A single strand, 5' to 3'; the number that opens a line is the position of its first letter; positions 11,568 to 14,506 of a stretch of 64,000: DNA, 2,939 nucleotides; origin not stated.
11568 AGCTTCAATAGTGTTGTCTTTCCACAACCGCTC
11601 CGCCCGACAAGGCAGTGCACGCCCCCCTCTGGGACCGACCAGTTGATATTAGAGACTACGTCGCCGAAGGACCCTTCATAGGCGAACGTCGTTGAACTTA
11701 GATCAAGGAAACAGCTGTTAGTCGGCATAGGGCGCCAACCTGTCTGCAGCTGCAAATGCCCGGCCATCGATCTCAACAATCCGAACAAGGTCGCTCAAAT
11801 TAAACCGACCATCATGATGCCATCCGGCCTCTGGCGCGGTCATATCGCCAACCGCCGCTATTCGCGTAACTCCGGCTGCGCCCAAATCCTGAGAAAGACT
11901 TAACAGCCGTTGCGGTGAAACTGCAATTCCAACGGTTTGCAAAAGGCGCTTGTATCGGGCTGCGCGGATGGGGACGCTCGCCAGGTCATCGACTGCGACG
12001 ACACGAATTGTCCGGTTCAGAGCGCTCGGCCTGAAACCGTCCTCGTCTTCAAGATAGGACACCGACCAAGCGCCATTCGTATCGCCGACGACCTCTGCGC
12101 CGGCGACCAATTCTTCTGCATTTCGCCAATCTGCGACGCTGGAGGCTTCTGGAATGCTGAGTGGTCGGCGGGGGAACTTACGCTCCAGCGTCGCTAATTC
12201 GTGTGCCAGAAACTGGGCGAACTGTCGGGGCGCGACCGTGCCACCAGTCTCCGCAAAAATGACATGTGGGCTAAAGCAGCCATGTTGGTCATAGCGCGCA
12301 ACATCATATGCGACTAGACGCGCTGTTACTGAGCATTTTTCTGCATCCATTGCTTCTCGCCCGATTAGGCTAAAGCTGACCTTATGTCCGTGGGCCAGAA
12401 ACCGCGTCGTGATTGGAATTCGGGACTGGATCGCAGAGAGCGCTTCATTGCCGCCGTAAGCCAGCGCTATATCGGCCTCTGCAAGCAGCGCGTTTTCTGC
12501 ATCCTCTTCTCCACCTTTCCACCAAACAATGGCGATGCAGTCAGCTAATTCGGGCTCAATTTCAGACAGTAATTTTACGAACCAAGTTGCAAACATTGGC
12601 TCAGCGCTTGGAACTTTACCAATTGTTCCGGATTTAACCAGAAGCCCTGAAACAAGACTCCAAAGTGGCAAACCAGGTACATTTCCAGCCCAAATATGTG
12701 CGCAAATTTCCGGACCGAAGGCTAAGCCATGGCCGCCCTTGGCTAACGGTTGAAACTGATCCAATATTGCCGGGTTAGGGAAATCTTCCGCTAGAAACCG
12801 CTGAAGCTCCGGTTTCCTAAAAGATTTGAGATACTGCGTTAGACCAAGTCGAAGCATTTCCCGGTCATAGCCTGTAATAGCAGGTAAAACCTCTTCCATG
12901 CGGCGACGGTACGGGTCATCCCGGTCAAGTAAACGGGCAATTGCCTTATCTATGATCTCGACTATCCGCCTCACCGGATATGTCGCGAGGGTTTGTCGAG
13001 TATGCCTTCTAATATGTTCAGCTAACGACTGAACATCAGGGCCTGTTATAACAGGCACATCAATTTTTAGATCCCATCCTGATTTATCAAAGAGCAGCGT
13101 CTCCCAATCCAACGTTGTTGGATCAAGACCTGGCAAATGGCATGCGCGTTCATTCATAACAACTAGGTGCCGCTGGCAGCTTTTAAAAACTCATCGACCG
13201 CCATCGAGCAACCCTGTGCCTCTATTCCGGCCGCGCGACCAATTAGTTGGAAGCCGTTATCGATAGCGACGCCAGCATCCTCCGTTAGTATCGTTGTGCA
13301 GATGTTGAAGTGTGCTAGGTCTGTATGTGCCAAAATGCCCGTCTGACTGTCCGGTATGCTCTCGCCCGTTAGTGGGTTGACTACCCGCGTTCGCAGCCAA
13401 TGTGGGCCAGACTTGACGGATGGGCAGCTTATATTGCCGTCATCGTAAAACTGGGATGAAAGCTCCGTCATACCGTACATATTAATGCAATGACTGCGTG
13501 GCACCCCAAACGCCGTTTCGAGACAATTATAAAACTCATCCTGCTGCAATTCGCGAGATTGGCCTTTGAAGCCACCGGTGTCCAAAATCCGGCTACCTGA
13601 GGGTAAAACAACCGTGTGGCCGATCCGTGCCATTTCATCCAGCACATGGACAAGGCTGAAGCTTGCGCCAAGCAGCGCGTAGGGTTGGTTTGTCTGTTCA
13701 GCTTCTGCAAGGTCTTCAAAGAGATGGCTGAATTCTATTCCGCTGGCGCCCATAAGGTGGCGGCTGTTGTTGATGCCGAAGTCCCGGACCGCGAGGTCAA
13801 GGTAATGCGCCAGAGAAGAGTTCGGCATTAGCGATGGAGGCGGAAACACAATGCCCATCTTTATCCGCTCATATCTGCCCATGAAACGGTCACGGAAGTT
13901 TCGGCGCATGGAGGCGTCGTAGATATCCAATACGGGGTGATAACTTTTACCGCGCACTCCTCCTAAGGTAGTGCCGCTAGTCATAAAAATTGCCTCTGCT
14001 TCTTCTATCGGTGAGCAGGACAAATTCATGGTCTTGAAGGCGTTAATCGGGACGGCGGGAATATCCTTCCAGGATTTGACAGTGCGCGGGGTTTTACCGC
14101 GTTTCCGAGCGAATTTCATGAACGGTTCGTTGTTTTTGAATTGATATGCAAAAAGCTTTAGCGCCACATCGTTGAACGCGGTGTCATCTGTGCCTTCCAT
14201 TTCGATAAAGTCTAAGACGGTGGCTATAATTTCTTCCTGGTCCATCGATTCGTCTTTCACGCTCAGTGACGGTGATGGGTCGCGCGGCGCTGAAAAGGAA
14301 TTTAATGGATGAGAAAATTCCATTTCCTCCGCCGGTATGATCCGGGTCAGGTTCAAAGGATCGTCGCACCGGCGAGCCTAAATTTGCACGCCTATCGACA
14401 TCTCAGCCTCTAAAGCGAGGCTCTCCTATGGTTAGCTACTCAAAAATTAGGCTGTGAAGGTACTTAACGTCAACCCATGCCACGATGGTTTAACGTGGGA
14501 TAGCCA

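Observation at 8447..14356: LuxE-LuxC acid-reducing pair hard-wired to a NitT/TauT-type ABC importer and an SDR, without luciferase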

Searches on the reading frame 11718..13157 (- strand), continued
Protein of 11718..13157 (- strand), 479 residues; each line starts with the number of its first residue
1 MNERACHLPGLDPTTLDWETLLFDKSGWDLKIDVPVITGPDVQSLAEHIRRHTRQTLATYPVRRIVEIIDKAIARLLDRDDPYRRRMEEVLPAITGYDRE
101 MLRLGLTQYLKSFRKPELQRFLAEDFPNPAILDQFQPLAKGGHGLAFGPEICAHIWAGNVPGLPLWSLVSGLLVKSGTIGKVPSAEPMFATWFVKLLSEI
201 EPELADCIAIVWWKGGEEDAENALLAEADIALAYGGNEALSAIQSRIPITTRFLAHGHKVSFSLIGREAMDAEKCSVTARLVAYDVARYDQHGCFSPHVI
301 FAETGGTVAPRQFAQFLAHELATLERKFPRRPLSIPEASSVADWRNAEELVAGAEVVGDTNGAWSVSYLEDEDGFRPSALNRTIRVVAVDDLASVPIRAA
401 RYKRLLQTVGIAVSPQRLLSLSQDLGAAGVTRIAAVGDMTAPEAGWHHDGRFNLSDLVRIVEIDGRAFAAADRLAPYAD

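Call 79: search_protein_families(library=pfam, proteins=[L273:5322-5831:+], max_evalue=0.01)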
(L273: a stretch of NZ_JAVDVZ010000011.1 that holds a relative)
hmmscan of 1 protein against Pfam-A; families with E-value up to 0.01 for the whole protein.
L273:5322-5831:+ (169 aa): 2 families
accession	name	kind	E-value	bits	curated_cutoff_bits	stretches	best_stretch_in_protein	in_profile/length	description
PF09512.15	ThiW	-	9.1e-58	195.1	30.3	1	7-154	1-148/150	Thiamine-precursor transporter protein (ThiW)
PF12822.12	ECF_trnsprt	-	7.4e-09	36.3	30.7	1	6-152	2-163/169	ECF transporter, substrate-specific component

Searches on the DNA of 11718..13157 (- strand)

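Call 14: search_rna_families(sources=[L048, L060, L070, L074, L043, L016], threshold=gathering)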
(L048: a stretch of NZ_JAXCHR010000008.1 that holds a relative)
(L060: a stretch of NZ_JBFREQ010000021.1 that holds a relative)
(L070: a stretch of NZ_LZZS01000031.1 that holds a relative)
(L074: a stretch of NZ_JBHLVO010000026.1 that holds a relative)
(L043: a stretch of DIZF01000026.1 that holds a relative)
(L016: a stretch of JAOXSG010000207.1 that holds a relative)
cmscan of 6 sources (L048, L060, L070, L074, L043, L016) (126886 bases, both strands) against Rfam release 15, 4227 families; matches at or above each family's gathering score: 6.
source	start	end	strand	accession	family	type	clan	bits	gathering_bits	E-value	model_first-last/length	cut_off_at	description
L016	3250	3321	+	RF00005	tRNA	Gene; tRNA;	CL00001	73.1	29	8.8e-14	1-71/71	no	tRNA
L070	7699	7771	+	RF00005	tRNA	Gene; tRNA;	CL00001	70.2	29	5.4e-13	1-71/71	no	tRNA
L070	7879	7951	+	RF00005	tRNA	Gene; tRNA;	CL00001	70.2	29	5.4e-13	1-71/71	no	tRNA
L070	8740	8831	+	RF00059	TPP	Cis-reg; riboswitch;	-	59.9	54.3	6.2e-09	1-105/105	no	TPP riboswitch aptamer (THI element)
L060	8718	8811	+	RF00059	TPP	Cis-reg; riboswitch;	-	58.3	54.3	1.5e-08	1-105/105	no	TPP riboswitch aptamer (THI element)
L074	17368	17446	+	RF01750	ZMP-ZTP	Cis-reg; riboswitch;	-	53.5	39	1.4e-05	1-86/86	no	ZMP/ZTP riboswitch aptamer (pfl RNA motif)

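Call 32: search_rna_families(source=L074, start=6500, end=9100, threshold=evalue, max_evalue=1)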
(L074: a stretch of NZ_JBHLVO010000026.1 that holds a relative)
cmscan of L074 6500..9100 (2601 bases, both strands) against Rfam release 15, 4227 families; matches with E-value up to 1: 2.
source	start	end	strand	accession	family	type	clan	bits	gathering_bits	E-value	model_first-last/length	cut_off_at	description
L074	8747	8857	+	RF00059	TPP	Cis-reg; riboswitch;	-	52.3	54.3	9.1e-09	1-105/105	no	TPP riboswitch aptamer (THI element)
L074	6926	6988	-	RF00278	SNORD50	Gene; snRNA; snoRNA; CD-box;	-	23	42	0.14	1-72/72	no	Small nucleolar RNA SNORD50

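Call 75: search_rna_families(sources=[L211, L213, L216, L209, L205, L215, L219], threshold=gathering)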
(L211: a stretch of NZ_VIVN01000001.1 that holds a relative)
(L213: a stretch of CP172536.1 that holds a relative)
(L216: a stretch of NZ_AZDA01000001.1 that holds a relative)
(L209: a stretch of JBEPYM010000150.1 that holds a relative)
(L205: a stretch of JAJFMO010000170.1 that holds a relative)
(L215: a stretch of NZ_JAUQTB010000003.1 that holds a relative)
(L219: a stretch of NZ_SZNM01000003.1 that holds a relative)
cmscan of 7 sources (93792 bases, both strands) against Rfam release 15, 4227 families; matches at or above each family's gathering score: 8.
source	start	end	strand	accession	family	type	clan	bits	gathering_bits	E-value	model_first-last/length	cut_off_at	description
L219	5652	5760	+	RF00059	TPP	Cis-reg; riboswitch;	-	91.5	54.3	7.8e-17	1-105/105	no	TPP riboswitch aptamer (THI element)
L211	4200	4308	+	RF00059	TPP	Cis-reg; riboswitch;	-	83.1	54.3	9.1e-15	1-105/105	no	TPP riboswitch aptamer (THI element)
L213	12123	12232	+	RF00059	TPP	Cis-reg; riboswitch;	-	80.4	54.3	4.2e-14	1-105/105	no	TPP riboswitch aptamer (THI element)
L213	4213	4321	+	RF00059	TPP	Cis-reg; riboswitch;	-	73.9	54.3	1.6e-12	1-105/105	no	TPP riboswitch aptamer (THI element)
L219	15037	15108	+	RF00005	tRNA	Gene; tRNA;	CL00001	73.2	29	6e-14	1-71/71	no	tRNA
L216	4359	4448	+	RF00059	TPP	Cis-reg; riboswitch;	-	66.7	54.3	9.7e-11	1-105/105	no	TPP riboswitch aptamer (THI element)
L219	15198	15269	+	RF00005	tRNA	Gene; tRNA;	CL00001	64.9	29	1.2e-11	1-71/71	no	tRNA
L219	2823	2867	+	RF00522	PreQ1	Cis-reg; riboswitch;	-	46.1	39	5.1e-06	1-45/45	no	PreQ1 (pre queuosine) riboswitch aptamer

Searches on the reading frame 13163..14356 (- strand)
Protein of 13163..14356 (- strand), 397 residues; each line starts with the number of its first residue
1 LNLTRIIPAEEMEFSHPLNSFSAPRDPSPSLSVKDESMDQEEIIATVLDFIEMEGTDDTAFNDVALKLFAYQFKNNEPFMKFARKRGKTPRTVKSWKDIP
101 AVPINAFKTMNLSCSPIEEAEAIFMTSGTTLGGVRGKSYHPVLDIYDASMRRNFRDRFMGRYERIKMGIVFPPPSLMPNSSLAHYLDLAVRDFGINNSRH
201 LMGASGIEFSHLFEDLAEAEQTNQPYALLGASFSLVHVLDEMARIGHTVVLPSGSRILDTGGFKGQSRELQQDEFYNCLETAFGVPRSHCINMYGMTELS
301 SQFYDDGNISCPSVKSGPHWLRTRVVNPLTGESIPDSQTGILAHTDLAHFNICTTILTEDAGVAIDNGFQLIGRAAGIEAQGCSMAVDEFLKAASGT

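Call 3: search_protein_families(library=pfam, proteins=[window:13163-14356:-], max_evalue=0.01)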
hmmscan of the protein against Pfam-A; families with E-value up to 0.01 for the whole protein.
window:13163-14356:- (397 aa): 2 families
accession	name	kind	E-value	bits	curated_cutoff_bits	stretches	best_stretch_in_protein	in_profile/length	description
PF04443.18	LuxE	-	1.7e-15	57.3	24.9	1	54-389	31-388/391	Acyl-protein synthetase, LuxE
PF00501.34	AMP-binding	-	0.0053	16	29.9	1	283-342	310-372/384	AMP-binding enzyme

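Call 5: search_protein_families(library=ncbifam, proteins=[window:13163-14323:-], max_evalue=0.001)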
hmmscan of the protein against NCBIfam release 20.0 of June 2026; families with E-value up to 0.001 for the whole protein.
window:13163-14323:- (386 aa): 1 family
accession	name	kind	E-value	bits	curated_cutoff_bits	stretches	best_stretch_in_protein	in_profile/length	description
NF052244.1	LCFA_lig_LuxE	equivalog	6.2e-17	61.6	550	1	52-353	35-330/367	long-chain-fatty-acid--protein ligase LuxE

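Call 46: search_solved_structures(query=window:13163-14245:-, max_evalue=0.01, show_alignments=1)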
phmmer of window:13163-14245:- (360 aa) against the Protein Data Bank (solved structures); distinct sequences matched with E-value up to 0.01: 1.
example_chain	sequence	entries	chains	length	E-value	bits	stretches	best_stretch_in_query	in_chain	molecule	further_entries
7xc6_E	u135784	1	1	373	6.9e-16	61.5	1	25-327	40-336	LuxE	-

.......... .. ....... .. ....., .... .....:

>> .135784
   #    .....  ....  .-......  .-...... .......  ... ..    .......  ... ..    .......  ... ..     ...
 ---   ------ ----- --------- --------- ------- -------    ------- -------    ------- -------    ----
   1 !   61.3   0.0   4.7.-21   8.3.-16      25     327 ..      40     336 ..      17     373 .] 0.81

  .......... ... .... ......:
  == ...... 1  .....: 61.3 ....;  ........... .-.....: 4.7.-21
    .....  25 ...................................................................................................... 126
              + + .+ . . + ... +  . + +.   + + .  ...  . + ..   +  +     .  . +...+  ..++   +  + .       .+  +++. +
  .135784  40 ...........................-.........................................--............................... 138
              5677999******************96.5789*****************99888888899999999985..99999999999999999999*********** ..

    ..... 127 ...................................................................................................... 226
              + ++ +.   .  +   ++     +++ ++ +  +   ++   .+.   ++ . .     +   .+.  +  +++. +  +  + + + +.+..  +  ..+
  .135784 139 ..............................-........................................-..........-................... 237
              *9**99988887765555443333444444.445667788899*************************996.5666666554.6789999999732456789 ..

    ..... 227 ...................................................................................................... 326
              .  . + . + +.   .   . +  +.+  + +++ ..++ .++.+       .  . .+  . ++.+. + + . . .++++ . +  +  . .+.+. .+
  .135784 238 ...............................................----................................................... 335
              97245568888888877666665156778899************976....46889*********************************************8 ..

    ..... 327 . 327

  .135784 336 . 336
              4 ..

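Call 49: find_homologous_proteins(query=window:13163-14245:-, max_evalue=0.00001)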
Query window:13163-14245:- (360 aa): 2620 proteins with E <= 0.00001 among 7081 candidates; the best 120 are listed.
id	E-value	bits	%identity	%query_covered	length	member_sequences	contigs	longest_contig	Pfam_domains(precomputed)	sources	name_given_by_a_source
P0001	5.8e-241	817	99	100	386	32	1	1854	PF04443.18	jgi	-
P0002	4.7e-199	679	82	100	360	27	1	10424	PF04443.18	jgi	jgi:hypothetical protein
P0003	8.4e-195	665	79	99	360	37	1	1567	PF04443.18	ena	-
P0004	2.2e-194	663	79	99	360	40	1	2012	PF04443.18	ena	-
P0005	3.9e-193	659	80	100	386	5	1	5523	PF04443.18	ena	-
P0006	3.7e-192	656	79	99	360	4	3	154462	PF04443.18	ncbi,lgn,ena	-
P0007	1.7e-190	651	79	99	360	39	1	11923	PF04443.18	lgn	-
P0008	6.3e-189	645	78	100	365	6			PF04443.18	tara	tara:strand:+ start:1534 stop:2631 length:1098 start_codon:yes stop_codon:yes gene_type:complete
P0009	1.5e-182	625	73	99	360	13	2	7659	PF04443.18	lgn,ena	-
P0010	8.5e-182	622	74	100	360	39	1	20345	PF04443.18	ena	-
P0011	1.8e-181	621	100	76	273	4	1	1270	PF04443.18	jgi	-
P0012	2.1e-181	621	75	99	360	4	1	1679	PF04443.18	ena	-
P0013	3.5e-179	613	75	99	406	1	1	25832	PF04443.18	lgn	-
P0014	5.7e-170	583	71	99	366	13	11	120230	PF04443.18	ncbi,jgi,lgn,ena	jgi:hypothetical protein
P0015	7.9e-169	579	71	99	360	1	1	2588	PF04443.18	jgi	-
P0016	1.1e-167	576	69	99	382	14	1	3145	PF04443.18,PF00501.35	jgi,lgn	jgi:hypothetical protein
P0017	2.3e-167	575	70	99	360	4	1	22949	PF04443.18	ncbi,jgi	jgi:hypothetical protein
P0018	2.7e-167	574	70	99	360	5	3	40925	PF04443.18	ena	-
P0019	5.4e-167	573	70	99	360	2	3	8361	PF04443.18,PF00501.35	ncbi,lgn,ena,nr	ncbi:MAG: long-chain fatty acid--CoA ligase [Proteobacteria bacterium]|nr:long-chain fatty acid--CoA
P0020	3.2e-166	571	70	99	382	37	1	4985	PF04443.18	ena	-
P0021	8.3e-166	569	70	99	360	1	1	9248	PF04443.18,PF00501.35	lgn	-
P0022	2.1e-165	568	68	99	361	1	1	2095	PF04443.18,PF00501.35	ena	-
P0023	4.3e-165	567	69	99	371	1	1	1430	PF04443.18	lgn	-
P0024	9.3e-165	566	69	99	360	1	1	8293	PF04443.18,PF00501.35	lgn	-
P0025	4.3e-164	564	69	99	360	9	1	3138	PF04443.18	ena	-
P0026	5.7e-164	563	69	99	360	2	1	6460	PF04443.18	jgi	jgi:hypothetical protein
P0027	2.3e-163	561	67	99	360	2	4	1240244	PF04443.18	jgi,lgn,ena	-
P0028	3.2e-163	561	68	99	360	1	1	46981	PF04443.18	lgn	-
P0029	3.0e-162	558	68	99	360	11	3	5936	PF04443.18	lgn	-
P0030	4.8e-162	557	68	99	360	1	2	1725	PF04443.18,PF00501.35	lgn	-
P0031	7.8e-162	556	68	99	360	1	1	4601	PF04443.18,PF00501.35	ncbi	-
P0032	1.0e-161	556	68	99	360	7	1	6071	PF04443.18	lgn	-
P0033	1.1e-161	556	68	99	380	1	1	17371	PF04443.18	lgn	-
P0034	1.5e-161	555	68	99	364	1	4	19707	PF04443.18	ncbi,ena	-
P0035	4.5e-161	554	68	99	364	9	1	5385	PF04443.18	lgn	-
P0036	5.2e-161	554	69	99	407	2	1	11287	PF04443.18,PF00501.35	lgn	-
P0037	6.9e-161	553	68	99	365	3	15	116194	PF04443.18,PF00501.35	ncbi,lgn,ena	-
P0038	1.1e-160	553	68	99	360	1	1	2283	PF04443.18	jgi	jgi:hypothetical protein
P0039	2.5e-160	551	66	99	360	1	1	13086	PF04443.18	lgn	-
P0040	2.3e-159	548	67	99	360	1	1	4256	PF04443.18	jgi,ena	-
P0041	4.6e-159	547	68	99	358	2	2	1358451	PF04443.18,PF00501.35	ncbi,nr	ncbi:MAG: long-chain fatty acid--CoA ligase [Alphaproteobacteria bacterium]|nr:long-chain fatty acid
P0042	6.7e-159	547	67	99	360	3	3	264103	PF04443.18,PF00501.35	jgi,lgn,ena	-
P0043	7.6e-159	547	68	99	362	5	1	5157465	PF04443.18,PF00501.35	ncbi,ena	-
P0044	1.6e-158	545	67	99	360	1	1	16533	PF04443.18,PF00501.35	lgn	-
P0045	6.5e-158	543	66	99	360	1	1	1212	PF04443.18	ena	-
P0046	3.5e-157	541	66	99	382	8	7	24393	PF04443.18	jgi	jgi:hypothetical protein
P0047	3.9e-156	538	65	99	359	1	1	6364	PF04443.18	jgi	jgi:hypothetical protein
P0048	8.4e-156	537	66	99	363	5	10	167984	PF04443.18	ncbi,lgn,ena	-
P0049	5.0e-154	531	65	100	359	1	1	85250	PF04443.18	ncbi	-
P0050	5.1e-154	531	65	99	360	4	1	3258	PF04443.18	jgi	jgi:hypothetical protein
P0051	6.0e-154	530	65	99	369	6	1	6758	PF04443.18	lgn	-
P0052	7.2e-154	530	65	100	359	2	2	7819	PF04443.18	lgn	-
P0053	1.0e-153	530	65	99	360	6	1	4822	PF04443.18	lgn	-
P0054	1.1e-153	530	64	100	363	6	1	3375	PF04443.18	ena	-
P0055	1.5e-153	529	66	99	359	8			PF04443.18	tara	tara:strand:+ start:434 stop:1513 length:1080 start_codon:yes stop_codon:yes gene_type:complete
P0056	1.7e-153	529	66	99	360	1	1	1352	PF04443.18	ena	-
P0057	2.2e-153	529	65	99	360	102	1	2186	PF04443.18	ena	-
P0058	4.1e-153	528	64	100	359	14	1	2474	PF04443.18,PF00501.35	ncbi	-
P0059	4.4e-153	528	65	100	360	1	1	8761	PF04443.18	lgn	-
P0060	6.3e-153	527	63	100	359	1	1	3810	PF04443.18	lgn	-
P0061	9.6e-153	526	64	100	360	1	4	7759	PF04443.18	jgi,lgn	jgi:hypothetical protein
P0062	1.1e-152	526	64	99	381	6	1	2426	PF04443.18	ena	-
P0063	1.2e-152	526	64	100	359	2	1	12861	PF04443.18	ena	-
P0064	2.9e-152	525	64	99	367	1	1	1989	PF04443.18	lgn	-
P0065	5.2e-152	524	65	99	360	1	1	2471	PF04443.18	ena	-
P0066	9.8e-152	523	64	100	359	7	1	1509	PF04443.18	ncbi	-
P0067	1.2e-151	523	62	100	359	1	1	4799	PF04443.18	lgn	-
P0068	1.3e-151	523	65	99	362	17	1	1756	PF04443.18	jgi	-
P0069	1.7e-151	522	63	100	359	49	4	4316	PF04443.18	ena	-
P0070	2.8e-151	522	64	100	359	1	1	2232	PF04443.18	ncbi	-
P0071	3.2e-151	522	63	100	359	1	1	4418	PF04443.18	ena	-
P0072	4.5e-151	521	64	99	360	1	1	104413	PF04443.18,PF00501.35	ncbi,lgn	ncbi:MAG: long-chain fatty acid--CoA ligase [Pseudomonadota bacterium]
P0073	6.2e-151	521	63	99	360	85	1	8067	PF04443.18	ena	-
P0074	9.9e-151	520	64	99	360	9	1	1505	PF04443.18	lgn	-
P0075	1.3e-150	519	64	99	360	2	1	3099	PF04443.18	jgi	jgi:hypothetical protein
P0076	1.6e-150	519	64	99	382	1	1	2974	PF04443.18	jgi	jgi:hypothetical protein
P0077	1.7e-150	519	62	99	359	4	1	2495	PF04443.18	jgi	-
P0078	1.7e-150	519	64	99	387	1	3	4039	PF04443.18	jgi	jgi:hypothetical protein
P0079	1.9e-150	519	64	99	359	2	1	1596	PF04443.18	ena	-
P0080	2.6e-150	519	64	99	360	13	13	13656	PF04443.18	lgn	-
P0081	3.7e-150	518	64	99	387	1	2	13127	PF04443.18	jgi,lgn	jgi:hypothetical protein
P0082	4.3e-150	518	64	99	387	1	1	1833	PF04443.18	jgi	jgi:hypothetical protein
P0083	5.5e-150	517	62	100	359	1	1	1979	PF04443.18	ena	-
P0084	6.8e-150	517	62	99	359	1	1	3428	PF04443.18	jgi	-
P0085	7.7e-150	517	63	99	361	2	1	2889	PF04443.18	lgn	-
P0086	8.4e-150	517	63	99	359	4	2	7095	PF04443.18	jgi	-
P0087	1.7e-149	516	63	99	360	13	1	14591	PF04443.18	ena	-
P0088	1.7e-149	516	64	99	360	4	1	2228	PF04443.18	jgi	-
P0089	2.5e-149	515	63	100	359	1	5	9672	PF04443.18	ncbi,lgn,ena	-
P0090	3.1e-149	515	63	99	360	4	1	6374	PF04443.18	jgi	jgi:hypothetical protein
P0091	3.2e-149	515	62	100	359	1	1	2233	PF04443.18,PF00501.35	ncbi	-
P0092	4.0e-149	515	62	100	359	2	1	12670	PF04443.18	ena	-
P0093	4.1e-149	515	62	99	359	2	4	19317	PF04443.18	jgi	jgi:hypothetical protein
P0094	4.3e-149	514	63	99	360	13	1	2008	PF04443.18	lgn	-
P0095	4.4e-149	514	64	99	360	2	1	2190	PF04443.18,PF00501.35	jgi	-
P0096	5.6e-149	514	62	99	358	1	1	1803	PF04443.18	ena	-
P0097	5.8e-149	514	64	99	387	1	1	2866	PF04443.18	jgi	jgi:hypothetical protein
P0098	6.1e-149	514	62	100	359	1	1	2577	PF04443.18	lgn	-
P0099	6.5e-149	514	62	99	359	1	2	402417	PF04443.18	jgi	jgi:hypothetical protein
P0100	6.6e-149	514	64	99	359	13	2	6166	PF04443.18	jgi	-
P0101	6.9e-149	514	63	100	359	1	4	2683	PF04443.18,PF00501.35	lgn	-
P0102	1.4e-148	513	62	100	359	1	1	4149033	PF04443.18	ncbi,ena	-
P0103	1.6e-148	513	64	99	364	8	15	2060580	PF04443.18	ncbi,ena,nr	ncbi:MAG: long-chain fatty acid--CoA ligase [Magnetovibrio sp.]|nr:long-chain fatty acid--CoA ligase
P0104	1.7e-148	513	64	99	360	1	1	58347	PF04443.18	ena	-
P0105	2.4e-148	512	62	100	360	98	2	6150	PF04443.18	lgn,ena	-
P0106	2.5e-148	512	61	100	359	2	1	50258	PF04443.18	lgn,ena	-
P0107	2.9e-148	512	63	99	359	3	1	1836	PF04443.18,PF00501.35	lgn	-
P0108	3.1e-148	512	62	100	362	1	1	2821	PF04443.18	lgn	-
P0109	3.9e-148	511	63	99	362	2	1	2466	PF04443.18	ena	-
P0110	4.0e-148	511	62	99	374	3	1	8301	PF04443.18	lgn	-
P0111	4.2e-148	511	63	99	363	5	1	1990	PF04443.18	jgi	-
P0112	4.6e-148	511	61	100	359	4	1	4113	PF04443.18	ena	-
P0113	5.9e-148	511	63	99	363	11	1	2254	PF04443.18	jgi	jgi:hypothetical protein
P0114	6.8e-148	511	63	99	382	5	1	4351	PF04443.18,PF00501.35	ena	-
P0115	7.8e-148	510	62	99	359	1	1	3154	PF04443.18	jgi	jgi:Acyl-protein synthetase, LuxE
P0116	8.2e-148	510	63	99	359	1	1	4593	PF04443.18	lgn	-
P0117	1.4e-147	510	65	99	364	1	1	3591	PF04443.18,PF00501.35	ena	-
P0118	1.5e-147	509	63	99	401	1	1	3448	PF04443.18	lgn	-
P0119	1.5e-147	509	64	99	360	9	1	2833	PF04443.18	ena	-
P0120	2.0e-147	509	61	99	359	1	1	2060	PF04443.18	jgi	jgi:hypothetical protein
